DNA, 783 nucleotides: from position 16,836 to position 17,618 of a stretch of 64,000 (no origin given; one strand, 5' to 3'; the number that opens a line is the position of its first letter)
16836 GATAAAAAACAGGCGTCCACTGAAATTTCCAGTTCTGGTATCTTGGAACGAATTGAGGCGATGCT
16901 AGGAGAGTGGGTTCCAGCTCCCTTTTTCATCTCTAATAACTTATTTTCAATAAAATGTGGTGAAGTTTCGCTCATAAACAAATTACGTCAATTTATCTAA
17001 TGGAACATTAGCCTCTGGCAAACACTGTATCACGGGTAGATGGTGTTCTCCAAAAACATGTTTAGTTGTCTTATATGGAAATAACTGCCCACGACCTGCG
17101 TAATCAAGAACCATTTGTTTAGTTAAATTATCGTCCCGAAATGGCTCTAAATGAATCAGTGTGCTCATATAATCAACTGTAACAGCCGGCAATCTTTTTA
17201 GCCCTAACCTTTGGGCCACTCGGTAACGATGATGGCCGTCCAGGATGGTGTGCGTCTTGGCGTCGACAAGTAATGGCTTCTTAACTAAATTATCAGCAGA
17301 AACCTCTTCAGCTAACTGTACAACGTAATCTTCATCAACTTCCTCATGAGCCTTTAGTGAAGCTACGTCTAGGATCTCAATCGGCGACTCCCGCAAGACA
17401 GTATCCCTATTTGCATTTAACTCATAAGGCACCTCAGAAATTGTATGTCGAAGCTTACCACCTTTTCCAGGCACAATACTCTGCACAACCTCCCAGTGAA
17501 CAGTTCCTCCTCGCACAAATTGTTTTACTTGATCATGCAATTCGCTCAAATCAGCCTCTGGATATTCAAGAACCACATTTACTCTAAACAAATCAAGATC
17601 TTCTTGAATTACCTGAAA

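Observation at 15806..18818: CapK-like adenylating enzyme fused to a C-terminal ParB/sulfiredoxin-like domain, co-operonic with a HisC/CobD-like PLP enzyme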

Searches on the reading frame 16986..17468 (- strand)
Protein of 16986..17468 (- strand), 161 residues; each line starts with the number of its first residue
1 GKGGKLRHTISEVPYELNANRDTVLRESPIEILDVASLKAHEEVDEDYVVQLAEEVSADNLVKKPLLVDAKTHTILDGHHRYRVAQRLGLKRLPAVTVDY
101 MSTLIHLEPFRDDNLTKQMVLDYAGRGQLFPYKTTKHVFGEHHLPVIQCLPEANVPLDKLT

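Call 9: search_solved_structures(query=window:16986-17450:-, max_evalue=1, show_alignments=4)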
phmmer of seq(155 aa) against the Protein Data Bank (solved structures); distinct sequences matched with E-value up to 1: 12.
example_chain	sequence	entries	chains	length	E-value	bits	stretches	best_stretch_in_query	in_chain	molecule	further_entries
1vk1_A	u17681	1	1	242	5.8e-10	42.7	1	26-97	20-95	Conserved hypothetical protein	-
5x0b_A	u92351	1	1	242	7.3e-10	42.4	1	26-98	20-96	Free serine kinase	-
5x0j_A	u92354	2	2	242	1.9e-09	41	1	26-98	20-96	Free serine kinase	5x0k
5x0e_A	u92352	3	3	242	4.9e-09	39.7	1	26-98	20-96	Free serine kinase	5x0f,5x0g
5uje_A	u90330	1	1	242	0.00026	24.3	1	25-93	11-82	SbnI protein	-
7bnk_A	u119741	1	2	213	0.00055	23.3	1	30-95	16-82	ParB family protein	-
7bnr_A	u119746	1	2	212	0.00072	22.9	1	36-95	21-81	ParB family protein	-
7o0n_A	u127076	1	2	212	0.0011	22.3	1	32-95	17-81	ParB family protein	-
6t1f_A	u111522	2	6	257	0.015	18.6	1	19-98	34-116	Chromosome-partitioning protein ParB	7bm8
6sdk_A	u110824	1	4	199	0.051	16.9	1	34-99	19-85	Stage 0 sporulation protein J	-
1vz0_A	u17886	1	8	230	0.098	16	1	39-95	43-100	Chromosome-partitioning protein Spo0J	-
3l4e_A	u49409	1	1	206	0.32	14.3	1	84-133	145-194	Uncharacterized peptidase Lmo0363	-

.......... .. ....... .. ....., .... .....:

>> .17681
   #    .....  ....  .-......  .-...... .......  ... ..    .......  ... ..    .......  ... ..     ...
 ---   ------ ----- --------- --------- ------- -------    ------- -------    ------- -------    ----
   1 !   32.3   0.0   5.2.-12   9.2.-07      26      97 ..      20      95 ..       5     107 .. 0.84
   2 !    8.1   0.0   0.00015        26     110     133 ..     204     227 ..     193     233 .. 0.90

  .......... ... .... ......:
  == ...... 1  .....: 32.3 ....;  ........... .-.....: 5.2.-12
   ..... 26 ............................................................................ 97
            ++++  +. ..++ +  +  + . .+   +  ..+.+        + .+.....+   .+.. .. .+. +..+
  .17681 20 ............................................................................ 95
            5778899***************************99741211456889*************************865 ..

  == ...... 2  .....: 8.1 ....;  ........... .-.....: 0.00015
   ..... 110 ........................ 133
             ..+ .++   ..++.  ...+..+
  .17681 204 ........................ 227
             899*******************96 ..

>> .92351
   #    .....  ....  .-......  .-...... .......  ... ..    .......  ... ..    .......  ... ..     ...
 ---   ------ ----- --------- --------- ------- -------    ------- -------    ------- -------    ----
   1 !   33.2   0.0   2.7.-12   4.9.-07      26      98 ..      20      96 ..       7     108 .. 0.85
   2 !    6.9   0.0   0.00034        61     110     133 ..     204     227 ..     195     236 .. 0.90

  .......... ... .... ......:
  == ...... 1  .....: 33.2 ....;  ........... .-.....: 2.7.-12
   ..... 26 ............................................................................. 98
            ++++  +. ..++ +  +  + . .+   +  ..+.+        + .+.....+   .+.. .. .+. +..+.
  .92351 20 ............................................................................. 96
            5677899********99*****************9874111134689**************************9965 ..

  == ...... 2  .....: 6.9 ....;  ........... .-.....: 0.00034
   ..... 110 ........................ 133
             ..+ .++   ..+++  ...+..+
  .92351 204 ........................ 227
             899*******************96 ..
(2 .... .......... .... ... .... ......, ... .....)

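Call 29: find_homologous_proteins(query=window:16986-17468:-, max_evalue=0.001)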
Query seq(161 aa) (161 aa): 14 proteins with E <= 0.001 among 40 candidates.
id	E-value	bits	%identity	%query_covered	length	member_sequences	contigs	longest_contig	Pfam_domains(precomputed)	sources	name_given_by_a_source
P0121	1.2e-26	112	40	80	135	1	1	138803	PF02195.27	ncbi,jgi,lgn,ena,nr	ncbi:ParB N-terminal domain-containing protein [Patescibacteria group bacterium]|nr:ParB N-terminal 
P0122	1.2e-20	92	40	86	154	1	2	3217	PF02195.27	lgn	-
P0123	3.8e-20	90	40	81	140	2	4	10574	PF02195.27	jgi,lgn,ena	-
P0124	9.3e-17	79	40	81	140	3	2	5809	-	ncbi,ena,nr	ncbi:transcriptional regulator [Candidatus Woesearchaeota archaeon]|nr:MAG: transcriptional regulato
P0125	1.2e-16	79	41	81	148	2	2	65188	-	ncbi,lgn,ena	-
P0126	1.7e-16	79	41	76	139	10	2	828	-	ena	-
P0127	3.1e-16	78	39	81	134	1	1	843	-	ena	-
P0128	2.7e-15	75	38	82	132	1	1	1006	PF02195.27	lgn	-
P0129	3.1e-15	75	38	80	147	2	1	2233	-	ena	-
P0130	5.2e-15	74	40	81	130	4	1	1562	-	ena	-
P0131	1.3e-14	73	38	81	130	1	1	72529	-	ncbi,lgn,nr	ncbi:MAG: hypothetical protein LAT82_00650 [Nanoarchaeota archaeon]|nr:hypothetical protein [Nanoarc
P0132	5.4e-14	71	40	68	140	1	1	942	-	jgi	-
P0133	1.8e-13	69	33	84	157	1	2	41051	-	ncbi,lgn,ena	-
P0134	7.7e-13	67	36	88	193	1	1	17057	-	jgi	jgi:hypothetical protein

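Call 30: find_encoding_contigs(protein=P0121, flank=7000, max_places=2)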
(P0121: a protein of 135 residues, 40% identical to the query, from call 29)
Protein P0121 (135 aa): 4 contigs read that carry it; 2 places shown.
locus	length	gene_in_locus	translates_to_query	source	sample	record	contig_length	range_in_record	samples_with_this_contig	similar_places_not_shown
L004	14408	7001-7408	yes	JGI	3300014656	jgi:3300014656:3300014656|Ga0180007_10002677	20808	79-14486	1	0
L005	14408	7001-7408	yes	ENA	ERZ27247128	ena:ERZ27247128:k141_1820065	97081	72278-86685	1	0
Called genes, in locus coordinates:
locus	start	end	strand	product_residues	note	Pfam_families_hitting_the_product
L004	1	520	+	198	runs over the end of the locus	?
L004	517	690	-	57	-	-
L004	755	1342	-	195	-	PF00551:Formyl_trans_N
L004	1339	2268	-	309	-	PF03313:SDH_alpha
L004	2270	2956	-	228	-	PF03315:SDH_beta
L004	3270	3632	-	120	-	-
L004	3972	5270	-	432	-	PF03952:Enolase_N, PF00113:Enolase_C, PF13378:MR_MLE_C (weak)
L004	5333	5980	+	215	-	PF13483:Lactamase_B_3, PF12706:Lactamase_B_2 (weak)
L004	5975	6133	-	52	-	-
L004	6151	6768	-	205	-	PF01726:LexA_DNA_bind, PF00717:Peptidase_S24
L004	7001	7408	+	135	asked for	PF02195:ParB_N (weak)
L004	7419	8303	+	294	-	PF00291:PALP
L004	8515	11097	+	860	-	PF01624:MutS_I, PF05188:MutS_II, PF05192:MutS_III, PF05190:MutS_IV, PF00488:MutS_V, PF27441:MutS_C (weak)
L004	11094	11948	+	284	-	PF00702:Hydrolase (faint), PF05116:S6PP (faint), PF08282:Hydrolase_3 (faint)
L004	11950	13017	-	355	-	-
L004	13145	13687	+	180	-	-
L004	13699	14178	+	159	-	-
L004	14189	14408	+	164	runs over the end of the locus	PF01250:Ribosomal_S6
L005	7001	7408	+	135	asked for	PF02195:ParB_N (weak)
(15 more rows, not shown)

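Call 31: find_encoding_contigs(protein=P0131, flank=7000, max_places=2)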
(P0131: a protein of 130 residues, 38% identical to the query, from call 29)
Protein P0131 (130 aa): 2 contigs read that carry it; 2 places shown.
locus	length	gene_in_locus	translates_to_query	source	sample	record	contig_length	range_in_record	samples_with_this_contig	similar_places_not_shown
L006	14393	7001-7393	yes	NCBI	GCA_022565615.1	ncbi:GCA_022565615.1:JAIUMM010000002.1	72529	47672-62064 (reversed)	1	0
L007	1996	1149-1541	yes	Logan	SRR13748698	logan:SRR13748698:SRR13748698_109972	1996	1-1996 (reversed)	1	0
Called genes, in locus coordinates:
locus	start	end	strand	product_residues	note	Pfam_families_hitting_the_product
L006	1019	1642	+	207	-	-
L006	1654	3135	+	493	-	PF02492:cobW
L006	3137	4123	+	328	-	PF01656:CbiA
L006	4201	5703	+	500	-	PF02784:Orn_Arg_deC_N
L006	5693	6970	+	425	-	PF00291:PALP, PF00581:Rhodanese (weak)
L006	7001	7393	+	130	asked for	-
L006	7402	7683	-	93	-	PF04973:NMN_transporter (weak)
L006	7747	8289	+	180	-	-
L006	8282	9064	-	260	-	-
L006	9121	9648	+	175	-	-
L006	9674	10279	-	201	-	-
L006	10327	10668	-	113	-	-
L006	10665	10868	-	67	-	-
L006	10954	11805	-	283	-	-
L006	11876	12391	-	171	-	-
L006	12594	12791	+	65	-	-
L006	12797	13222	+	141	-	-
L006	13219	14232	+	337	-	PF13310:Virulence_RhuM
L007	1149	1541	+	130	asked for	-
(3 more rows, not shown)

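Call 32: find_encoding_contigs(protein=P0125, flank=7000, max_places=2)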
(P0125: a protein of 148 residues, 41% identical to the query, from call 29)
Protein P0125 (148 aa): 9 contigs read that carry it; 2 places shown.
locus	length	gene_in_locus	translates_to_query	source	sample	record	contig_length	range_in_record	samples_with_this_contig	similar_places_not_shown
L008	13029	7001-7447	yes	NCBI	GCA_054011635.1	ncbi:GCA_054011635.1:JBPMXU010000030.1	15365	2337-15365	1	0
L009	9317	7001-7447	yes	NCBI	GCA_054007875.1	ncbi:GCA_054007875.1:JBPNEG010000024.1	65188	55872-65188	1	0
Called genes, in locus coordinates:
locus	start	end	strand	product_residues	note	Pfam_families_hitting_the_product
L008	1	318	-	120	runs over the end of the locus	PF18765:Polbeta, PF01909:NTP_transf_2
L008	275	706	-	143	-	PF05168:HEPN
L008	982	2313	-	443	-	PF00999:Na_H_Exchanger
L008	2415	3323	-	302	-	PF03602:Cons_hypoth95 (weak)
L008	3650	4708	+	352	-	PF26233:NicX, PF02073:Peptidase_M29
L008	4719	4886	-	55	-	-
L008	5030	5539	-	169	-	PF01592:NifU_N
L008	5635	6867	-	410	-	PF00266:Aminotran_5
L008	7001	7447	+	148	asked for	-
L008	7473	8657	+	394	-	PF00291:PALP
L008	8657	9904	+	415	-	PF00155:Aminotran_1_2 (faint), PF00266:Aminotran_5, PF01041:DegT_DnrJ_EryC1, PF01053:Cys_Met_Meta_PP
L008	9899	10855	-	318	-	PF01637:ATPase_2, PF13173:AAA_14, PF13401:AAA_22 (weak)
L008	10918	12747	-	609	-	PF00664:ABC_membrane, PF00005:ABC_tran, PF02463:SMC_N (faint)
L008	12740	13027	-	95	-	?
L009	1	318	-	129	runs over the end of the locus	PF01909:NTP_transf_2, PF18765:Polbeta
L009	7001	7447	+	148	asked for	-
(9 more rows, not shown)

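Call 41: predict_structure(alignment_id=A1)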
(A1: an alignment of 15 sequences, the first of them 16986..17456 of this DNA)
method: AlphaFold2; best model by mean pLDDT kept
length: 157 residues; sequences in the alignment: 15
mean_pLDDT: 90.8   pTM: 0.83
mean pLDDT of the five models: 90.8, 90.1, 89.9, 89.3, 88.8
residues with pLDDT >= 90: 127; 70-90: 12; 50-70: 7; < 50: 11
segments of 3 or more residues with pLDDT < 50: 1-4, 8-11
pLDDT, mean of each block of 10 residues (from residue 1): 46 60 94 98 98 98 98 98 98 97 90 98 97 93 94 97
secondary structure, 60 per line:
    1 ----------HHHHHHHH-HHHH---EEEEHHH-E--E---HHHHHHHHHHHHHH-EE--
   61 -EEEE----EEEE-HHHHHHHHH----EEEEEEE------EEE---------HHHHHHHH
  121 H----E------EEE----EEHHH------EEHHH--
elements in order: H11-18 H20-23 E27-30 H42-55 E62-65 E70-73 H75-83 E88-94 E101-103 H113-121 E133-135

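Call 43: fold_search(model_id=the predicted structure, library=pdb)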
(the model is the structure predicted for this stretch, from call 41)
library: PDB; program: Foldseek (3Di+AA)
matches with E <= 10: 114; with E <= 0.001: 21
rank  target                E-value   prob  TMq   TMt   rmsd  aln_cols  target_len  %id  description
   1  5x0k                  1.6e-09  1.00  0.70  0.47   5.1       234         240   17  Free serine kinase (E30Q mutant) in complex with AMP (released 2017-04-12)
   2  1vk1                  2.3e-09  1.00  0.70  0.48   4.5       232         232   18  Conserved hypothetical protein from Pyrococcus furiosus Pfu-392566-001 (released 2004-08-10)
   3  5x0g                  3.7e-09  1.00  0.69  0.46   5.7       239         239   17  Free serine kinase (E30A mutant) in complex with ADP (released 2017-04-12)
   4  5x0b                  1.1e-08  1.00  0.70  0.46   5.3       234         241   18  Free serine kinase in complex with AMP (released 2017-04-12)
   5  5x0e                  4.5e-08  1.00  0.69  0.46   5.4       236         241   17  Free serine kinase (E30A mutant) in complex with phosphoserine and AMP (released 2017-04-12)
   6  5x0j                  4.8e-08  1.00  0.67  0.45   5.2       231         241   17  Free serine kinase (E30Q mutant) in complex with phosphoserine and AMP (released 2017-04-12)
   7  5uje                  3.5e-07  1.00  0.64  0.43   5.1       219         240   14  SbnI with C-terminal truncation from Staphylococcus aureus (released 2018-01-24)
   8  6nr6_A                1.8e-06  1.00  0.64  0.41   5.6       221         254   13  Crystal Structure of Staphylococcus pseudintermedius SbnI in complex with ADP (released 2019-06-19)
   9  5ujd_A                2.4e-06  1.00  0.65  0.41   5.3       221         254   13  SbnI from Staphylococcus pseudintermedius (released 2018-01-24)
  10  7bnk_B                6.1e-05  1.00  0.42  0.35   4.3       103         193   23  Crystal structure of ParB from Myxococcus xanthus bound to CDP and Monothiophosphate (released 2021-09-08)
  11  7bnr_A                7.0e-05  1.00  0.41  0.34   4.5       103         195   24  Crystal structure of a ParB Q52A mutant from Myxococcus xanthus bound to CTPyS (released 2021-09-08)
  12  7nfu_B                9.0e-05  1.00  0.42  0.32   4.7       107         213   19  Crystal structure of C-terminally truncated Geobacillus thermoleovorans nucleoid occlusion protein Noc (released 2021-02-17)
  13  7bnk_A                1.2e-04  1.00  0.42  0.34   4.3       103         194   23  Crystal structure of ParB from Myxococcus xanthus bound to CDP and Monothiophosphate (released 2021-09-08)
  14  6sdk_B                1.5e-04  1.00  0.41  0.33   4.5       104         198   20  Crystal structure of bacterial ParB dimer bound to CDP (released 2019-10-23)
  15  7nfu_A                2.1e-04  1.00  0.41  0.30   5.9       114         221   16  Crystal structure of C-terminally truncated Geobacillus thermoleovorans nucleoid occlusion protein Noc (released 2021-02-17)
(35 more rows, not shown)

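Call 54: search_protein_representatives(alignment_id=A1)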
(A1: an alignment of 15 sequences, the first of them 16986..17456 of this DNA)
Query: 15 sequences, 140 profile positions. Proteins with E-value up to 0.001 (for the whole library): 4909; up to 1e-10: 1767; up to 1e-30: 301. The best 150 are listed.
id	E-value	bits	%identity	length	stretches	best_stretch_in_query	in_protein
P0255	3.7e-72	256.8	-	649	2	7-139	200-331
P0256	2.8e-69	247.5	-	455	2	7-137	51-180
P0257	2.3e-68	244.5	-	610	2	8-139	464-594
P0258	3.0e-64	231.2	-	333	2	8-120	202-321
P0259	3.3e-56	205.1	-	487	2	8-139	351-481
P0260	6.8e-54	197.6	-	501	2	8-139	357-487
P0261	1.0e-50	187.3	-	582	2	9-132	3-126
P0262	1.4e-43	164.2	-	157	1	7-139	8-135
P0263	3.2e-43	163.1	-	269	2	9-139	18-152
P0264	1.7e-42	160.7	-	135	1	9-126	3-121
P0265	1.2e-40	154.8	-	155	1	9-139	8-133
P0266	2.2e-40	153.9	-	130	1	10-139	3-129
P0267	6.4e-40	152.4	-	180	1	7-139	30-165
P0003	1.4e-39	151.3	-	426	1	9-140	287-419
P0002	1.5e-39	151.2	-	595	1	8-139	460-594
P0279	7.3e-38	145.7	-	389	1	9-123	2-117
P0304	4.4e-36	139.9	-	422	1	9-139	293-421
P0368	3.0e-34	134.0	-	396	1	8-138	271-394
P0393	2.0e-33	131.3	-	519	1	10-120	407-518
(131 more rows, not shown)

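Call 55: search_protein_families(library=pfam, proteins=[P0255, P0256, P0257, P0259, P0260, P0261, P0279, P0304, P0368, P0393], max_evalue=0.0001)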
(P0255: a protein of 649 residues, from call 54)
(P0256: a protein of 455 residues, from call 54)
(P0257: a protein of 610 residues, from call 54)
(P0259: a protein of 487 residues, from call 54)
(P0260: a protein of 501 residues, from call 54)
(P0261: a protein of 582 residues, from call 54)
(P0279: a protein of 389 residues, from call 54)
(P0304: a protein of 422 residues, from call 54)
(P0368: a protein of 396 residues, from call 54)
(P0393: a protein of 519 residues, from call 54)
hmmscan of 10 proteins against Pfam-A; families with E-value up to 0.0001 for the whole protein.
P0255 (649 aa): 1 family
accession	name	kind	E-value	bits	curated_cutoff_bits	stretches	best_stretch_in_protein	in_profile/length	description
PF02195.25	ParB_N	-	4.9e-05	23.7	26.3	0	201-280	6-86/95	ParB N-terminal domain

P0256 (455 aa): 0 families

P0257 (610 aa): 0 families

P0259 (487 aa): 0 families

P0260 (501 aa): 0 families

P0261 (582 aa): 2 families
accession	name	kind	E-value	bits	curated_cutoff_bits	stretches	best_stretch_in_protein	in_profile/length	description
PF00291.31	PALP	-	3.6e-50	171.4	35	1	282-552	4-294/295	Pyridoxal-phosphate dependent enzyme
PF02195.25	ParB_N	-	6e-06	26.7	26.3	1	5-78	9-84/95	ParB N-terminal domain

P0279 (389 aa): 1 family
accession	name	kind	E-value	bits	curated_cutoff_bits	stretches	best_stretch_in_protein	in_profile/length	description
PF00175.26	NAD_binding_1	-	1e-15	58.7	22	1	243-349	2-108/109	Oxidoreductase NAD-binding domain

P0304 (422 aa): 3 families
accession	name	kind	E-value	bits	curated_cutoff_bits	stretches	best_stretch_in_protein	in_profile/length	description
PF00483.29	NTP_transferase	-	3e-20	73.3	21.2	1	7-215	2-184/245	Nucleotidyl transferase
PF12804.13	NTP_transf_3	-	5.5e-08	33.6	27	1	7-134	1-99/160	MobA-like NTP transferase domain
PF02195.25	ParB_N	-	6.7e-05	23.3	26.3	0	296-367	10-83/95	ParB N-terminal domain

P0368 (396 aa): 3 families
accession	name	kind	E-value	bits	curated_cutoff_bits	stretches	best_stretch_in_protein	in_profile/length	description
PF00483.29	NTP_transferase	-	1.6e-15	57.8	21.2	1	16-208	2-195/245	Nucleotidyl transferase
PF12804.13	NTP_transf_3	-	2.9e-11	44.2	27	1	16-150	1-127/160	MobA-like NTP transferase domain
PF01128.25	IspD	-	2.2e-06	28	27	1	14-72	1-57/221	2-C-methyl-D-erythritol 4-phosphate cytidylyltransferase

P0393 (519 aa): 1 family
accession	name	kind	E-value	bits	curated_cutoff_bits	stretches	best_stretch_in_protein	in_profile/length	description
PF00266.25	Aminotran_5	-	2.2e-59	201.8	21.5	1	19-383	1-369/371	Aminotransferase class-V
